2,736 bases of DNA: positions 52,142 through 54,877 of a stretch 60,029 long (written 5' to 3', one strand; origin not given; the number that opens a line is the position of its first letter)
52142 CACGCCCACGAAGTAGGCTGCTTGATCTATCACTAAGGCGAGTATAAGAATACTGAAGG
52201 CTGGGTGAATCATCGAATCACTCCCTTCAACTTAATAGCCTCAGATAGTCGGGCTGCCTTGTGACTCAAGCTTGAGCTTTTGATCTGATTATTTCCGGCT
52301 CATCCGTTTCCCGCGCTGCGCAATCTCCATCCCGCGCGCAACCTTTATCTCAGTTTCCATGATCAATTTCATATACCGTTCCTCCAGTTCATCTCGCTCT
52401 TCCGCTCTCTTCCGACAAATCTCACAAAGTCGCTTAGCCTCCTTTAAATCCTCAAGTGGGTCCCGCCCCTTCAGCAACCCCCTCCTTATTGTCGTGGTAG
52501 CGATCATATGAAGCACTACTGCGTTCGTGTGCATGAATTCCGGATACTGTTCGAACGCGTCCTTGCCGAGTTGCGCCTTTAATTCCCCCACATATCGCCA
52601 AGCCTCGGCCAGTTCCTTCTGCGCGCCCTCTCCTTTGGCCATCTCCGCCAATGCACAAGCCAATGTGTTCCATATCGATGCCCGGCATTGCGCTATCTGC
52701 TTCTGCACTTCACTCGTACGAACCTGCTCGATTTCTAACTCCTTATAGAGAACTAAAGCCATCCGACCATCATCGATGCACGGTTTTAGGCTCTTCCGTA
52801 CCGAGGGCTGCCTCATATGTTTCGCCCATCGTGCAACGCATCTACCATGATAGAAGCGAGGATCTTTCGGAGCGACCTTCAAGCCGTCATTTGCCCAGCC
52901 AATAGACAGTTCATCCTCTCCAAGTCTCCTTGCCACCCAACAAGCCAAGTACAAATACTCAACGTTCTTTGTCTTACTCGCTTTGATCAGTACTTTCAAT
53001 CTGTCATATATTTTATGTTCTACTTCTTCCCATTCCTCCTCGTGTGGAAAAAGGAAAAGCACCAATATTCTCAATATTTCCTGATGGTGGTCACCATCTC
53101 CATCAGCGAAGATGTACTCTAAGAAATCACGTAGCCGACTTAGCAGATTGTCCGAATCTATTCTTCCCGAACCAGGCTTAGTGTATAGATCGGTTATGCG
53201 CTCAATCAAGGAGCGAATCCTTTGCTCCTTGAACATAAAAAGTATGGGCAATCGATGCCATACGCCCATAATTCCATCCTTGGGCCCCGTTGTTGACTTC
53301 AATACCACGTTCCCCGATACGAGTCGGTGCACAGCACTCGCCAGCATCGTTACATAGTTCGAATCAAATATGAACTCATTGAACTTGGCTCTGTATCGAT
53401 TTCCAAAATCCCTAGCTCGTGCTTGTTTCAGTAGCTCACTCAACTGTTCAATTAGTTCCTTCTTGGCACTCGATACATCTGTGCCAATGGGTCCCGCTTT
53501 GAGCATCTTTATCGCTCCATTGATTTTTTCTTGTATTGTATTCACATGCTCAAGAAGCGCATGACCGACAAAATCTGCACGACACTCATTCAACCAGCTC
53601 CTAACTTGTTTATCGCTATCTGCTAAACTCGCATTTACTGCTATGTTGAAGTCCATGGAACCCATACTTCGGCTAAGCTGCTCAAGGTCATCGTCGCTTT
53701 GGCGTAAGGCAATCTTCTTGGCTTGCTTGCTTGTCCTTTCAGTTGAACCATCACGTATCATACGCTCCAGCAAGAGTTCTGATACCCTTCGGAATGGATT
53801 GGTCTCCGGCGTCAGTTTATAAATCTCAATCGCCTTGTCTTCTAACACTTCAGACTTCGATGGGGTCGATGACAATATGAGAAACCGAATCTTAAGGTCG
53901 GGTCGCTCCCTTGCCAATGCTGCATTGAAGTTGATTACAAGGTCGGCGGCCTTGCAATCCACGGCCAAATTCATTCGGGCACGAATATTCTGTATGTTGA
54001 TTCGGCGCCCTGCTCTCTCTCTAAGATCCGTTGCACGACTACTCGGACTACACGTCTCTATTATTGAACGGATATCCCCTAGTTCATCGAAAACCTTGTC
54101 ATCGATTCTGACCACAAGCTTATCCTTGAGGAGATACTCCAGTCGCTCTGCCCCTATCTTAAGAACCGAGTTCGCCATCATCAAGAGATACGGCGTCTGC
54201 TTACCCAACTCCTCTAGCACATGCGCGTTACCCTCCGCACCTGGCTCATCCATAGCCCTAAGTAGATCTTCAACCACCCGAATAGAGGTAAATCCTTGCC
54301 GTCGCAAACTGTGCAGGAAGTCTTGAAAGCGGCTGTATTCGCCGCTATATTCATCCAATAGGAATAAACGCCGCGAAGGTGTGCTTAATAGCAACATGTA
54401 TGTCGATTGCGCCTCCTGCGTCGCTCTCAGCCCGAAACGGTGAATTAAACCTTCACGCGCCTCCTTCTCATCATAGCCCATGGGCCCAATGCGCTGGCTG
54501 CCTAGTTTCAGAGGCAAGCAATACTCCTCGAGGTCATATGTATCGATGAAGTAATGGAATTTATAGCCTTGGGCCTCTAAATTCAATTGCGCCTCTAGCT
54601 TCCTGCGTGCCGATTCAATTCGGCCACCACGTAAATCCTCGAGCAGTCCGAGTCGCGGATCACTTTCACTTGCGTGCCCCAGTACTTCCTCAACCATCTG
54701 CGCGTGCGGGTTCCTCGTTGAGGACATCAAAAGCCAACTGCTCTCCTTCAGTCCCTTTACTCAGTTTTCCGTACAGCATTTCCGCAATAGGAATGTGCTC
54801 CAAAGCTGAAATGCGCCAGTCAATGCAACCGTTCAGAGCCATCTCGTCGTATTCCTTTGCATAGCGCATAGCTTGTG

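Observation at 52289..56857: Overlapping three-gene operon of unrecognisable proteins inside a low-GC island bordered by RM wreckage: candidate novel defence/conflict system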

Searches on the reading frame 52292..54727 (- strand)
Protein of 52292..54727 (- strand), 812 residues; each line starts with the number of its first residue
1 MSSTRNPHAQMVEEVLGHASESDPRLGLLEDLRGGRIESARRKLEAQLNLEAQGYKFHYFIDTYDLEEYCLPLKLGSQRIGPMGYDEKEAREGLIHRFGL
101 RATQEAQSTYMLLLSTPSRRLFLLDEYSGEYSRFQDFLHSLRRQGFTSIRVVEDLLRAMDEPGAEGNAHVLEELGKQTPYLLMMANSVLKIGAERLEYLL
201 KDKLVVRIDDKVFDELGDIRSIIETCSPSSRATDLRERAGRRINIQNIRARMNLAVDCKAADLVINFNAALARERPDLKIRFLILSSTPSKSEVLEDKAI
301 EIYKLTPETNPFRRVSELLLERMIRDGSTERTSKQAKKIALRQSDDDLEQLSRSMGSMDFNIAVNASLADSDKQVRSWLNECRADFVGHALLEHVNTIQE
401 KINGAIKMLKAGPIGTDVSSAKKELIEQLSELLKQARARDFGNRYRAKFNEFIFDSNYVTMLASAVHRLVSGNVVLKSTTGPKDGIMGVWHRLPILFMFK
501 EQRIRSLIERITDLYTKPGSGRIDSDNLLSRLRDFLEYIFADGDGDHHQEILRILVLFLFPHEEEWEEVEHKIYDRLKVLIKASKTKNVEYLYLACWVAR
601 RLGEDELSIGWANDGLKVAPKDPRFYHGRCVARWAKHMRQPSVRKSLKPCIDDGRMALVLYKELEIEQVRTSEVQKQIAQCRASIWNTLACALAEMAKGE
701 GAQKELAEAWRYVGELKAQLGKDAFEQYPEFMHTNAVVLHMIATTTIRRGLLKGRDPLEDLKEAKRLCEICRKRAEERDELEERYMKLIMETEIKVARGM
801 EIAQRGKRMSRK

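Call 3: search_protein_families(library=pfam, proteins=[window:52292-54727:-], max_evalue=1)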
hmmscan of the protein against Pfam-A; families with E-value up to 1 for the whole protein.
window:52292-54727:- (812 aa): 0 families

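Call 4: search_protein_families(library=padloc, proteins=[window:52292-54727:-], max_evalue=1)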
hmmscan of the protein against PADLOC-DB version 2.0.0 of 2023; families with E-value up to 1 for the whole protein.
window:52292-54727:- (812 aa): 0 families

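Call 5: search_protein_families(library=ncbifam, proteins=[window:52292-54727:-], max_evalue=1)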
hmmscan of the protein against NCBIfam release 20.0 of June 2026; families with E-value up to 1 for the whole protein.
window:52292-54727:- (812 aa): 0 families

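Call 13: find_homologous_proteins(query=window:52292-54727:-)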
Query window:52292-54727:- (812 aa): 1 proteins with E <= 0.001 among 8000 candidates.
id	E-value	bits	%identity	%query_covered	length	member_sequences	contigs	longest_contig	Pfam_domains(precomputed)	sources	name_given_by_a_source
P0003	0.0e+0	1793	100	99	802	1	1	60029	-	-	-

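Call 16: search_protein_families(library=phrogs, proteins=[window:52292-54727:-], max_evalue=1)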
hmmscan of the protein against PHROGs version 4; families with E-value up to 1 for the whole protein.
window:52292-54727:- (812 aa): 3 families
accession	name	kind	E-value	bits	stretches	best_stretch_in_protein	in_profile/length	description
phrog_13313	-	unknown function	0.077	12.9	0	326-387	72-135/595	-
phrog_26004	-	unknown function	0.19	12.8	1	431-458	8-35/57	-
phrog_29540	-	unknown function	0.33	11.9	0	456-473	20-37/53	-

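Call 20: search_solved_structures(query=P0003, max_evalue=10, show_alignments=2)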
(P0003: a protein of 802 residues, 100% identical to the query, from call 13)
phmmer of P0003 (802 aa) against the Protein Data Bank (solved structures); distinct sequences matched with E-value up to 10: 2.
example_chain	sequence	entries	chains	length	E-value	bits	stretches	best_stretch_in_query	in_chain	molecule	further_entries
8g0n_A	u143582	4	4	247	0.02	16.4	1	68-166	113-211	Fluorophosphonate-binding serine hydrolase I | Alpha/beta fold hydrolase | Serine aminopeptidase S33 domain-containing protein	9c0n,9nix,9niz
3foe_C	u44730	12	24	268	0.2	13.1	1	683-779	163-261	DNA topoisomerase 4 subunit B | ParE30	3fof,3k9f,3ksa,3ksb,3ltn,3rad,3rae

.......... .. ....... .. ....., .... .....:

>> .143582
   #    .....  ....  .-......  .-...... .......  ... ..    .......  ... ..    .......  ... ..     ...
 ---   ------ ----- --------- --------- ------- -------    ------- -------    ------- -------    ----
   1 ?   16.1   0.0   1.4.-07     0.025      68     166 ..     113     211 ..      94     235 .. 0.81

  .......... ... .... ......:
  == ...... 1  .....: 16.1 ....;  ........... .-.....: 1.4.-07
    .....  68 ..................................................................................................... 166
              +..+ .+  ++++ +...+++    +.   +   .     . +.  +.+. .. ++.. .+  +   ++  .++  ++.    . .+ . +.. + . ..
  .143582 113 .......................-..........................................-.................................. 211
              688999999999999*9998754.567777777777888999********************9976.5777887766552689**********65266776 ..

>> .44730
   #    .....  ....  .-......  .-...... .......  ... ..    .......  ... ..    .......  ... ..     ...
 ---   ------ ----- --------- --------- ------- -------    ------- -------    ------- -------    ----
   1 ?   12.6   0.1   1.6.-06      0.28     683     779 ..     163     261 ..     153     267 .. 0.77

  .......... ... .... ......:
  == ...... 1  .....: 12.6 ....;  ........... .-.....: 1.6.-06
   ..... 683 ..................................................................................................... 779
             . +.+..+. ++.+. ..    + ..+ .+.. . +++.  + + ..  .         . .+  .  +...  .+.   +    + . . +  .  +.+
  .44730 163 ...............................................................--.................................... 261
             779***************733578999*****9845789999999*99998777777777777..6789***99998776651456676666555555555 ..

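Call 37: search_dna_similar(query=P0003, collection=plasmids, mode=protein, max_evalue=1, max_rows=10)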
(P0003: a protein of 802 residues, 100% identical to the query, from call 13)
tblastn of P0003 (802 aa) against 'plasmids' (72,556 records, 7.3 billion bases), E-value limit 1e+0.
No match.

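Call 39: search_protein_representatives(protein=P0003)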
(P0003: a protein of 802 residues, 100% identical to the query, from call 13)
Query: 802 residues. Proteins with E-value up to 0.001 (for the whole library): 204; up to 1e-10: 66; up to 1e-30: 2. The best 150 are listed.
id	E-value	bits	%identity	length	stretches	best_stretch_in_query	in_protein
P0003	0.0e+00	1792.5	100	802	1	1-802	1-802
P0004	9.8e-32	126.6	25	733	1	35-730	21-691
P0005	4.8e-30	121.0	25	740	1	37-731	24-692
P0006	4.6e-29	117.7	27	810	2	413-737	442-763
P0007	5.2e-29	117.6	27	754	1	37-733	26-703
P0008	5.7e-29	117.4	27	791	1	38-729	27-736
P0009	3.2e-28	114.9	31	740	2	474-731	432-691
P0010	6.0e-25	104.1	25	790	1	35-737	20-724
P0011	6.3e-25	104.1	29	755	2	423-728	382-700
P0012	2.0e-23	99.1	24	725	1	39-727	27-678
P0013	8.0e-23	97.1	25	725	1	39-727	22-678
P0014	1.5e-22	96.2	26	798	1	37-728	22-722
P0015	2.6e-22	95.4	25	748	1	13-731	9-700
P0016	5.6e-21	91.0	29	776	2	466-741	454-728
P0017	8.4e-21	90.4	24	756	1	36-733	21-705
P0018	2.0e-19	85.9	24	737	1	37-658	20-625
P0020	1.6e-18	82.9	24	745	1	38-728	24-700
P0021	1.9e-18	82.6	25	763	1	13-727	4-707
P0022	2.6e-18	82.2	23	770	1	19-742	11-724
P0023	4.2e-18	81.5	24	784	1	38-727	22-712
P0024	8.0e-18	80.6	25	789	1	39-727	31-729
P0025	9.7e-18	80.3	24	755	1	37-733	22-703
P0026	1.2e-17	80.0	26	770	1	95-729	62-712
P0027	1.2e-17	80.0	28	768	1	47-728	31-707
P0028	1.5e-17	79.7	25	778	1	12-734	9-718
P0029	2.4e-17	79.0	24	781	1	39-727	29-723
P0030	2.8e-17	78.8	24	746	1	34-729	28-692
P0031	2.9e-17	78.7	23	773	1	33-728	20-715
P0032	3.3e-17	78.6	25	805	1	41-733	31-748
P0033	6.8e-17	77.5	25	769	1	34-728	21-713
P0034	1.4e-16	76.5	23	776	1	39-728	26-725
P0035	4.2e-16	74.9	23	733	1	39-729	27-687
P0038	1.4e-14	69.9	27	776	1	93-734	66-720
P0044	7.9e-14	67.4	27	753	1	94-734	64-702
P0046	1.8e-13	66.2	27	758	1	22-767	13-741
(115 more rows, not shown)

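Call 41: find_related_loci(query=P0003, collection=viral_contigs, flank=10000)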
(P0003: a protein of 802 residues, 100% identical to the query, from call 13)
Query P0003 (802 aa) in viral_contigs; peptide patterns used: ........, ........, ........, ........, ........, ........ (x = any residue, [..] = any of these).
7 stretches matched a pattern, but none encodes a relative of the query by tblastn (E <= 1e-3).

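Call 43: search_protein_families(library=pfam, alignment_id=A1, max_evalue=0.01)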
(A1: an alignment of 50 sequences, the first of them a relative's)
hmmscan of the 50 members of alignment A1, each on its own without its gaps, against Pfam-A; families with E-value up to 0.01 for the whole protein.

A. member 1, P0003 (802 aa): 0 families

B. families by the number of members that match (of 50 scanned): 7 families
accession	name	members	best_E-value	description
PF13428.12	TPR_14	7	7.3e-06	Tetratricopeptide repeat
PF07719.23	TPR_2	5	0.0015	Tetratricopeptide repeat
PF13181.12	TPR_8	1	0.0002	Tetratricopeptide repeat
PF08238.18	Sel1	1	0.00043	Sel1 repeat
PF00036.39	EF-hand_1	1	0.0055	EF hand domain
PF02194.20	PXA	1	0.0068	PXA domain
PF13432.12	TPR_16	1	0.0093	Tetratricopeptide repeat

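Call 44: search_solved_structures(query=A1, max_evalue=10, show_alignments=3)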
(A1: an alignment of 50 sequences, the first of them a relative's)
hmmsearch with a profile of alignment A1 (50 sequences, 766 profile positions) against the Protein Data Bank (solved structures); distinct sequences matched with E-value up to 10: 6.
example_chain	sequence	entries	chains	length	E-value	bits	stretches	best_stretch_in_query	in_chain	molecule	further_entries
7obi_A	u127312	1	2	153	3.8e-05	25.3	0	568-593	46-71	CTPR-rv4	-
5gxx_A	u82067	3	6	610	0.23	12.8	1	702-748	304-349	Glucanase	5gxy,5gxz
5gy1_A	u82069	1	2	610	0.23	12.8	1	702-748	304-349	Glucanase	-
5gy0_A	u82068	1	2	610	0.23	12.8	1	702-748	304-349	Glucanase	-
9k7y_A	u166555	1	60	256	1.1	10.6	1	306-396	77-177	Cage-i53-Zn1-HEHE-14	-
2wqh_A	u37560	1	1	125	2.6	9.3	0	573-644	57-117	CTPR3Y3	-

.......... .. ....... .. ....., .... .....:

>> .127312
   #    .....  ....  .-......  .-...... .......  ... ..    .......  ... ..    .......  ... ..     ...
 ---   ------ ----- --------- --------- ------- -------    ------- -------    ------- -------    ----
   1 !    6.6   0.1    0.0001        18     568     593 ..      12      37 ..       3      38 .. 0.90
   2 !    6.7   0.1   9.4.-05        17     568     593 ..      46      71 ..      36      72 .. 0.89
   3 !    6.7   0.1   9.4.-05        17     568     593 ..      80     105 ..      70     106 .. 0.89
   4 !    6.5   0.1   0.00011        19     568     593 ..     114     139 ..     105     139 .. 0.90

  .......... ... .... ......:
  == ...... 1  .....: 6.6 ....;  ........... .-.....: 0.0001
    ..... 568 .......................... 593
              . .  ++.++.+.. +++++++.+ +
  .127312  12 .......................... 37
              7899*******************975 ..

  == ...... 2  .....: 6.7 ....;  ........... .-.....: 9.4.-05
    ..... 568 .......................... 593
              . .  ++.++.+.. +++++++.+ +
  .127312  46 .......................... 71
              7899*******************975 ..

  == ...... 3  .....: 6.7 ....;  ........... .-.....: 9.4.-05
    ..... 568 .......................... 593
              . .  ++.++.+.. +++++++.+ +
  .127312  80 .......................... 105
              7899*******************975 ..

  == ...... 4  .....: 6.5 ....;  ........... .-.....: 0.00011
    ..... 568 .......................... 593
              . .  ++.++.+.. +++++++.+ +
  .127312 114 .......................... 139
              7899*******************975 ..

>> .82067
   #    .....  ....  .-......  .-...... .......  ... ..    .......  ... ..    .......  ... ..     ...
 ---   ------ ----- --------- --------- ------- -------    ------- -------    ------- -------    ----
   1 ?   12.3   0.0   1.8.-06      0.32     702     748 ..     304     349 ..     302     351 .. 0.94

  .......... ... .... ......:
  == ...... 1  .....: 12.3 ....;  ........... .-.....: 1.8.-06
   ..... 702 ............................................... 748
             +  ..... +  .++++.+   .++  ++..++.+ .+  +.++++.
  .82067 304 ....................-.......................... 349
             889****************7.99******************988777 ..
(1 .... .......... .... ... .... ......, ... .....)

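Call 45: list_cluster_members(proteins=[P0004, P0005, P0007, P0008, P0010, P0012, P0014, P0015, P0017, P0021])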
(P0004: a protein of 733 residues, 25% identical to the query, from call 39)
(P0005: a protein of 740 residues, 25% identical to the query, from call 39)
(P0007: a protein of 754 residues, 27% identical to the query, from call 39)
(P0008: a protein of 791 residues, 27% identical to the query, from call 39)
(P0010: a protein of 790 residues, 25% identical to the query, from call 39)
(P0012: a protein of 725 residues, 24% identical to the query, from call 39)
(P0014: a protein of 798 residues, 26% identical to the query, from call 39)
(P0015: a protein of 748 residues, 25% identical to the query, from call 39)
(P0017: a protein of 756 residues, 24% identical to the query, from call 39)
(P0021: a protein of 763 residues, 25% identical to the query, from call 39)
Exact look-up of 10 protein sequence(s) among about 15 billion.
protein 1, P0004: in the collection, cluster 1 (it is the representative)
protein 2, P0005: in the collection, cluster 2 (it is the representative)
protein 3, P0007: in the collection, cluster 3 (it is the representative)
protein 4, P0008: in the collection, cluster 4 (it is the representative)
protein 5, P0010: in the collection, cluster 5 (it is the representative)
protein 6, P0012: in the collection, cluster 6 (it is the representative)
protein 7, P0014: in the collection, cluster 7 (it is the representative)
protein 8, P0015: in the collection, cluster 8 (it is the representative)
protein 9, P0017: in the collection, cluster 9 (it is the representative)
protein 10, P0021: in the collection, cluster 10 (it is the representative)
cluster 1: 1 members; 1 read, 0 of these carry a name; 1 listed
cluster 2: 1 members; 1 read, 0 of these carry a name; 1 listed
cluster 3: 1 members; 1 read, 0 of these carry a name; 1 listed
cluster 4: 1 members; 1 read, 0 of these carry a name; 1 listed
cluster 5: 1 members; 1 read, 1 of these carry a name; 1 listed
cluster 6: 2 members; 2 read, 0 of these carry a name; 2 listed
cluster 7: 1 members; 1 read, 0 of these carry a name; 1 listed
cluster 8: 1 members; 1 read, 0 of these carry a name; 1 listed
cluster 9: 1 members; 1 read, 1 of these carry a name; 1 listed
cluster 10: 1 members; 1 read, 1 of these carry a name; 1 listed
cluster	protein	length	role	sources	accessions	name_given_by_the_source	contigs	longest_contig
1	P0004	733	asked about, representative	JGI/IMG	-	-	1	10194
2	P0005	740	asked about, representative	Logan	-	-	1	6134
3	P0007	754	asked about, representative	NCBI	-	-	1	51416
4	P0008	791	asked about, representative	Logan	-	-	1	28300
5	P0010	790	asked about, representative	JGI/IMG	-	hypothetical protein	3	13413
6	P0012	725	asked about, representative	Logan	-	-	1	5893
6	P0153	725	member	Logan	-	-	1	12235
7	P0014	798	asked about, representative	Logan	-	-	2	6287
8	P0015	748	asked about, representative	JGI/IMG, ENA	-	-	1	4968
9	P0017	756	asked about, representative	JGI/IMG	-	hypothetical protein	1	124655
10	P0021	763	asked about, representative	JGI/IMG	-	hypothetical protein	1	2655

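Call 46: find_encoding_contigs(protein=P0007, flank=10000, max_places=3)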
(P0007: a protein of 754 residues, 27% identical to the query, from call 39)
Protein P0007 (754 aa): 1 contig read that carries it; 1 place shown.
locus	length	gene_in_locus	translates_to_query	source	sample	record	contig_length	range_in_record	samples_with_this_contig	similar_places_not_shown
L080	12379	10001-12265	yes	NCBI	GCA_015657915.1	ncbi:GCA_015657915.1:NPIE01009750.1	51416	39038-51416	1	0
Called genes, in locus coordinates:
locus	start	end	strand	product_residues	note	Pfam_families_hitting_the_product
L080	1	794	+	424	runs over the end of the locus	-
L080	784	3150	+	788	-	PF12704:MacB_PCD, PF02687:FtsX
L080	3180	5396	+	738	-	-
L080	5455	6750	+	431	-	PF26002:Beta-barrel_AprE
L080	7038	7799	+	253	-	-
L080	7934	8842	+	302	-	-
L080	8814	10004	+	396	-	-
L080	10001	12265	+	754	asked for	-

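Call 50: find_encoding_contigs(protein=P0017, flank=10000, max_places=3)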
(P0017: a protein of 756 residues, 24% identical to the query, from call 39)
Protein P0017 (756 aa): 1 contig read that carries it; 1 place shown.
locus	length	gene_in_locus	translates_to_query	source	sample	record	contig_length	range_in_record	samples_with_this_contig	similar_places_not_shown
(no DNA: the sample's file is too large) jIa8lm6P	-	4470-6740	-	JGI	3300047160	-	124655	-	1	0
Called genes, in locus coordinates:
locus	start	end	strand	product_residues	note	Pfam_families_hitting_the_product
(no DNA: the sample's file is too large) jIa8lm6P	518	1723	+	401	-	PF17293:Arm-DNA-bind_5, PF13102:Phage_int_SAM_5, PF00589:Phage_integrase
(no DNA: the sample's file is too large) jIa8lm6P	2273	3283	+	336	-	-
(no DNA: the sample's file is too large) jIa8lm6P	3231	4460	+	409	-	-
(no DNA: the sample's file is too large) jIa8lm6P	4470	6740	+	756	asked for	-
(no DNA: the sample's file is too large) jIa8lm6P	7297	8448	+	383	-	-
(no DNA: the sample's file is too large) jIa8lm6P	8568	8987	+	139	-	-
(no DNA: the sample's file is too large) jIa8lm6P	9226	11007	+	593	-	-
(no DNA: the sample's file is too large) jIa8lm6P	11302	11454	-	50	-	-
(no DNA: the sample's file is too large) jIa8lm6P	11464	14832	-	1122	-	PF13643:DUF4145, PF04313:HSDR_N (weak), PF04851:ResIII, PF00270:DEAD, PF18766:SWI2_SNF2, PF00271:Helicase_C (weak), PF08463:EcoEI_R_C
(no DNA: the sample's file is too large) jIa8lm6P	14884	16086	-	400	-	PF01420:Methylase_S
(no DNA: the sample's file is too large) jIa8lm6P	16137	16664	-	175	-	-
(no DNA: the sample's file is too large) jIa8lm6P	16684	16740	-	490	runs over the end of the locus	PF12161:HsdM_N, PF02384:N6_Mtase, PF07669:Eco57I (weak)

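Call 51: find_encoding_contigs(protein=P0008, flank=10000, max_places=3)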
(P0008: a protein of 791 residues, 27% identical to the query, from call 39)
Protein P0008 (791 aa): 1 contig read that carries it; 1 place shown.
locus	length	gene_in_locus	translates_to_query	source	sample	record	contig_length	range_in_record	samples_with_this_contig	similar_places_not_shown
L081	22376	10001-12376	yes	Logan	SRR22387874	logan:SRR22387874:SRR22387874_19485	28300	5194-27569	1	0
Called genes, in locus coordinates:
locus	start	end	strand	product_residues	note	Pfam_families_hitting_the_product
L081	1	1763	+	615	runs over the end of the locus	PF01558:POR, PF01855:POR_N, PF17147:PFOR_II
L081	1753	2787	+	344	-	PF02775:TPP_enzyme_C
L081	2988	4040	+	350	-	PF01368:DHH, PF02272:DHHA1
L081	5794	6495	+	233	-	-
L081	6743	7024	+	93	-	-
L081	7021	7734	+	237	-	-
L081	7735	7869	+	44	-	-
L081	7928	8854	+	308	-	-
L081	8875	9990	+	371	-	-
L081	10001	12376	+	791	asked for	-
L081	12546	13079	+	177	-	PF18967:PycTM (weak)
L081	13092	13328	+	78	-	-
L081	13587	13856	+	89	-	-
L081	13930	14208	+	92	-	-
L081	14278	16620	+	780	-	PF13620:CarboxypepD_reg, PF13715:CarbopepD_reg_2, PF18939:DUF5686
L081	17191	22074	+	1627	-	PF22842:Pel9A-like_beta_helix (weak), PF05048:NosD, PF13229:Beta_helix, PF00963:Cohesin, PF22842:Pel9A-like_beta_helix (weak), PF13229:Beta_helix, PF00963:Cohesin, PF18962:Por_Secre_tail, +2 more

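Call 53: find_encoding_contigs(protein=P0004, flank=10000, max_places=3)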
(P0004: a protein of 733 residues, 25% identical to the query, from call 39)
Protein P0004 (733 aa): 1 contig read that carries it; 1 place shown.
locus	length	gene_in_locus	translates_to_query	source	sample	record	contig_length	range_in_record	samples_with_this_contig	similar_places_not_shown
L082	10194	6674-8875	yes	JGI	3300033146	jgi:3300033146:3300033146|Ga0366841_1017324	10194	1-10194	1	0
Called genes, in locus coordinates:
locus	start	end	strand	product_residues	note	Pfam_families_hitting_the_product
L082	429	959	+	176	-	-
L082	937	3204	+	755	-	PF24883:NPHP3_N (faint)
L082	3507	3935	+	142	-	PF08937:ThsB_TIR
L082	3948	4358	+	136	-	PF08937:ThsB_TIR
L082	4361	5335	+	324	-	PF00656:Peptidase_C14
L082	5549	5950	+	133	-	-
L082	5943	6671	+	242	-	-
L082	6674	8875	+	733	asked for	-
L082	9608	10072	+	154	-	-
